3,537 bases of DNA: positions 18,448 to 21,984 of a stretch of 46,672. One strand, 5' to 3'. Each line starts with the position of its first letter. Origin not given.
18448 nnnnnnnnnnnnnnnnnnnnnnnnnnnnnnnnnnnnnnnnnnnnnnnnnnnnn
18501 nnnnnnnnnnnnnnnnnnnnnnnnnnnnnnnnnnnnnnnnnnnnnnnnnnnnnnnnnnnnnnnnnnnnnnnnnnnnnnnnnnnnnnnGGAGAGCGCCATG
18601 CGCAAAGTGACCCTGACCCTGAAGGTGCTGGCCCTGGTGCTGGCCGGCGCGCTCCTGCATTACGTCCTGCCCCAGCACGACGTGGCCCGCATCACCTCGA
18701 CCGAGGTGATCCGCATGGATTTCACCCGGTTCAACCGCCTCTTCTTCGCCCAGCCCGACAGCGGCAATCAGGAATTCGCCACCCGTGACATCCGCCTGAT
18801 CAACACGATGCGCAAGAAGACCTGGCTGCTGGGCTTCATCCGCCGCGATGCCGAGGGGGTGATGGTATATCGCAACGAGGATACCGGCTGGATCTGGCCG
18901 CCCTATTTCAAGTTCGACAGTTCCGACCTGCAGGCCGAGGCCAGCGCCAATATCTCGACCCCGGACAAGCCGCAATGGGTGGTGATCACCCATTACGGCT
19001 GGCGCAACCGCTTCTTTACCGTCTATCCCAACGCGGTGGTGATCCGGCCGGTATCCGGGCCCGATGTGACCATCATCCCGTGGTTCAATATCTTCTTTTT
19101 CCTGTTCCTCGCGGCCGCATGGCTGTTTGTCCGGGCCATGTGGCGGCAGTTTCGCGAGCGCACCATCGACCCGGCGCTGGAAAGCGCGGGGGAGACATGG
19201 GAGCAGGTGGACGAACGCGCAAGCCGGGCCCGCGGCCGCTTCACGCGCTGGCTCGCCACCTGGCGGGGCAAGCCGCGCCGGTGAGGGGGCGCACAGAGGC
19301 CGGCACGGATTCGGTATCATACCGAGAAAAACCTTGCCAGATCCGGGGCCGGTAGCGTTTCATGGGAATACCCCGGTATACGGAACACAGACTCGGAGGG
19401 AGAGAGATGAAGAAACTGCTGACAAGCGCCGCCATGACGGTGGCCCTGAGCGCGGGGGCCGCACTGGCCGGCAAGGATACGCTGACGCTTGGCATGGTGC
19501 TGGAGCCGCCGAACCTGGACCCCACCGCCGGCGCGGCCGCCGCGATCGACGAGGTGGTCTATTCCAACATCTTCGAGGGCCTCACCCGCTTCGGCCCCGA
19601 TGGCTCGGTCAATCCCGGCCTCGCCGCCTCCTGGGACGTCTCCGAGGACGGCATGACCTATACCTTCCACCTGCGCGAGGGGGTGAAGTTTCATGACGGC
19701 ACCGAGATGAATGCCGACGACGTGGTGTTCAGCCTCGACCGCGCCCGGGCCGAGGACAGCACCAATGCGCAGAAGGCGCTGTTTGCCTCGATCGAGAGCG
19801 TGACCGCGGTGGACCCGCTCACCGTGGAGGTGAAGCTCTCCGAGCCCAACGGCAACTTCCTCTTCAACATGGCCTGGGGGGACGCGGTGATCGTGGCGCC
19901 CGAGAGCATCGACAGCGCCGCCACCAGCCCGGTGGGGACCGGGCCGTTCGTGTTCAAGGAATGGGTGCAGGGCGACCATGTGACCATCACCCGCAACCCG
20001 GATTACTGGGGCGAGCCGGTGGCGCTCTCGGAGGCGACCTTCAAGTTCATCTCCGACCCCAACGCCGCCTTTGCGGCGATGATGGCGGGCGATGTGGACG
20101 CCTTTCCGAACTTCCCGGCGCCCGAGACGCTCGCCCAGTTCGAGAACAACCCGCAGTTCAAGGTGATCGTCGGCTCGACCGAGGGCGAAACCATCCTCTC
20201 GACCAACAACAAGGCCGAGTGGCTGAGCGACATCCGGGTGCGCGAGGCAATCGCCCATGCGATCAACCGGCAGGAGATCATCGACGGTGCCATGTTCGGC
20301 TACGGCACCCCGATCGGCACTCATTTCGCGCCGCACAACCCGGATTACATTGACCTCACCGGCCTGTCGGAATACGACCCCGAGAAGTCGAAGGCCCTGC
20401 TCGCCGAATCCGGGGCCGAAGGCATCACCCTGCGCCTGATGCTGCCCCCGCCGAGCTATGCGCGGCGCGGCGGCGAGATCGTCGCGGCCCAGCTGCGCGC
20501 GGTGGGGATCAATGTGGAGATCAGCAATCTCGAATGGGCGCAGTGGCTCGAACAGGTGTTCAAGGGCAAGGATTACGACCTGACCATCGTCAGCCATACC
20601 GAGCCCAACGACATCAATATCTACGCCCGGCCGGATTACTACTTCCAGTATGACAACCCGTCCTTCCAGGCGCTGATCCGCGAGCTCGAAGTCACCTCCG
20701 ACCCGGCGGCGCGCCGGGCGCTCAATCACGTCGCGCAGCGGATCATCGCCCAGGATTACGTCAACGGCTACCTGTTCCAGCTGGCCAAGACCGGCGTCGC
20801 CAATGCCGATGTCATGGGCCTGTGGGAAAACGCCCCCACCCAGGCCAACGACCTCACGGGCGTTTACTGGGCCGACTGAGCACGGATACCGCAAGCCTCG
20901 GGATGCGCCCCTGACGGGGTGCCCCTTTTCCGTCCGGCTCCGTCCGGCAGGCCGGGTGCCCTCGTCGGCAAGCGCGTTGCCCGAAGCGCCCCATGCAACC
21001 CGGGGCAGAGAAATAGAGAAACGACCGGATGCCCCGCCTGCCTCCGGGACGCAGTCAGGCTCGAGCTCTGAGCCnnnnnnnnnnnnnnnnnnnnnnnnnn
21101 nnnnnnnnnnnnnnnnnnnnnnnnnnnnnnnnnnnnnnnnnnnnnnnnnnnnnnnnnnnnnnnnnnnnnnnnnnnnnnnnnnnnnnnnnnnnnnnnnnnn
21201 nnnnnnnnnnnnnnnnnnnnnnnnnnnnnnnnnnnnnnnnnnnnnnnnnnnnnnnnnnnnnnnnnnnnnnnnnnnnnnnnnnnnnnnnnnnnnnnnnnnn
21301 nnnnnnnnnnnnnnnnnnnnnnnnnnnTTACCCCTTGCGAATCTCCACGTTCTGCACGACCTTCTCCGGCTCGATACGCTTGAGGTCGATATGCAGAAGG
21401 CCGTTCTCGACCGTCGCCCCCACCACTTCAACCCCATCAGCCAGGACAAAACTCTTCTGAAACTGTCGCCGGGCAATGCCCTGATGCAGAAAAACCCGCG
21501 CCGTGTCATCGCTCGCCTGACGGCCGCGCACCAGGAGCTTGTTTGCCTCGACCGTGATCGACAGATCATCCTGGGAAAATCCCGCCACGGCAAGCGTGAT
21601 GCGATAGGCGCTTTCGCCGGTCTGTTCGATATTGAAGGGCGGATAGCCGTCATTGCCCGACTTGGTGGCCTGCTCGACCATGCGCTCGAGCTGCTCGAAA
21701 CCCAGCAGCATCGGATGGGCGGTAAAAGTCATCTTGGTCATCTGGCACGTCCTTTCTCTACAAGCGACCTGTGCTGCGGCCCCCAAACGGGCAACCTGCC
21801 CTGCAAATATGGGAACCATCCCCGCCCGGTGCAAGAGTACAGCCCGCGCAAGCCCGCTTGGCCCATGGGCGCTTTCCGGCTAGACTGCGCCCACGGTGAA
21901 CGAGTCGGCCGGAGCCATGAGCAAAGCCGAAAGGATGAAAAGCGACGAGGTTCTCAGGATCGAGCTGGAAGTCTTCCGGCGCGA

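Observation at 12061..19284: Eight-gene translationally coupled cluster around a classical AAA+ ATPase, a long coiled-coil protein and four small membrane proteins: candidate undescribed membrane-associated system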

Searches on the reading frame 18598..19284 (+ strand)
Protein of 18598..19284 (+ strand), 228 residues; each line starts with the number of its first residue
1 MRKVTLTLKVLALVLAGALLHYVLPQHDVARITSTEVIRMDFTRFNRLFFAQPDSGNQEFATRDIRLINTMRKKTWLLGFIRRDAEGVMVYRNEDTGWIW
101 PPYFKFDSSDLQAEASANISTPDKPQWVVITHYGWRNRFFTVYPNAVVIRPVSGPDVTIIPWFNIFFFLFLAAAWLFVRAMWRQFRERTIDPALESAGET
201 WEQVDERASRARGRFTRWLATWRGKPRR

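Call 3: search_protein_families(library=pfam, proteins=[window:18598-19284:+], max_evalue=0.1)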
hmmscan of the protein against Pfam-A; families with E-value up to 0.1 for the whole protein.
window:18598-19284:+ (228 aa): 1 family
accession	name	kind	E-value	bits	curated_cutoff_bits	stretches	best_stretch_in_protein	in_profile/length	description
PF07509.16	DUF1523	-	4.2e-63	212.3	23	1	1-186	1-176/176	Protein of unknown function (DUF1523)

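Call 4: search_protein_families(library=ncbifam, proteins=[window:18598-19284:+], max_evalue=0.1)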
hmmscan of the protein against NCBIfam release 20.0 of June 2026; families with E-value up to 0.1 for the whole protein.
window:18598-19284:+ (228 aa): 0 families

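Call 5: search_protein_families(library=padloc, proteins=[window:18598-19284:+], max_evalue=0.1)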
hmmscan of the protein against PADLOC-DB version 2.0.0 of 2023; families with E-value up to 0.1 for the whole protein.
window:18598-19284:+ (228 aa): 0 families

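Call 99: search_protein_families(library=phrogs, proteins=[window:18598-19284:+], max_evalue=0.01)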
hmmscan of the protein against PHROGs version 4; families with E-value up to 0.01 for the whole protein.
window:18598-19284:+ (228 aa): 0 families

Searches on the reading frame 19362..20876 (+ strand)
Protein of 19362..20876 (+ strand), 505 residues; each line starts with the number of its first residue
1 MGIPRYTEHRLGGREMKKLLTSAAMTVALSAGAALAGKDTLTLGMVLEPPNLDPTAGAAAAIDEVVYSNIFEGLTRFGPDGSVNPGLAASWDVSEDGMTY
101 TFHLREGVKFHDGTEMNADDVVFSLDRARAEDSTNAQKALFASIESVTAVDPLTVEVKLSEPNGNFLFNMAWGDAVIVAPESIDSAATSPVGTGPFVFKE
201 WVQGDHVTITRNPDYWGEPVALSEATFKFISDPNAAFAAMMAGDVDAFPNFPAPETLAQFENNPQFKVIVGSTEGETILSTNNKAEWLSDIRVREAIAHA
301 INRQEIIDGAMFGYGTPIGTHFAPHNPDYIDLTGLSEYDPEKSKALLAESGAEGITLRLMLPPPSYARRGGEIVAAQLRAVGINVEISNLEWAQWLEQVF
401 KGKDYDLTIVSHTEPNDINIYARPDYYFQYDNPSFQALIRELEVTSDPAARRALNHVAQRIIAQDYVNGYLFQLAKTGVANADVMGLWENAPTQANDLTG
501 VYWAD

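Call 92: search_protein_families(library=pfam, proteins=[window:19362-20876:+], max_evalue=0.00001)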
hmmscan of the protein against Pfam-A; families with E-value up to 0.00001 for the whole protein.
window:19362-20876:+ (505 aa): 1 family
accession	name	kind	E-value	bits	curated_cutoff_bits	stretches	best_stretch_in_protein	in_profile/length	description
PF00496.27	SBP_bac_5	-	5.1e-93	312.6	32.4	1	83-412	2-346/368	Bacterial extracellular solute-binding proteins, family 5 Middle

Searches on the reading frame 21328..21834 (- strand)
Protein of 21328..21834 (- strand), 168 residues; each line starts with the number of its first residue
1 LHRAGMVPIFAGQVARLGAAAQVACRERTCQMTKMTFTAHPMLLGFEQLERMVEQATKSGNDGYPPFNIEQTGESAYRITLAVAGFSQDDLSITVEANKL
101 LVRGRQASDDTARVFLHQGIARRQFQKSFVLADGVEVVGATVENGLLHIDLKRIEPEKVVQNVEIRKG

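Call 92: search_protein_families(library=pfam, proteins=[window:21328-21834:-], max_evalue=0.00001)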
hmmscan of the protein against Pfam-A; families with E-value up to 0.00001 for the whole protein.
window:21328-21834:- (168 aa): 1 family
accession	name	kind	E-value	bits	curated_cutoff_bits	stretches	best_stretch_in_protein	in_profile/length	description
PF00011.27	HSP20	-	1.7e-17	63.8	20.8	1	72-165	4-101/102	Hsp20/alpha crystallin family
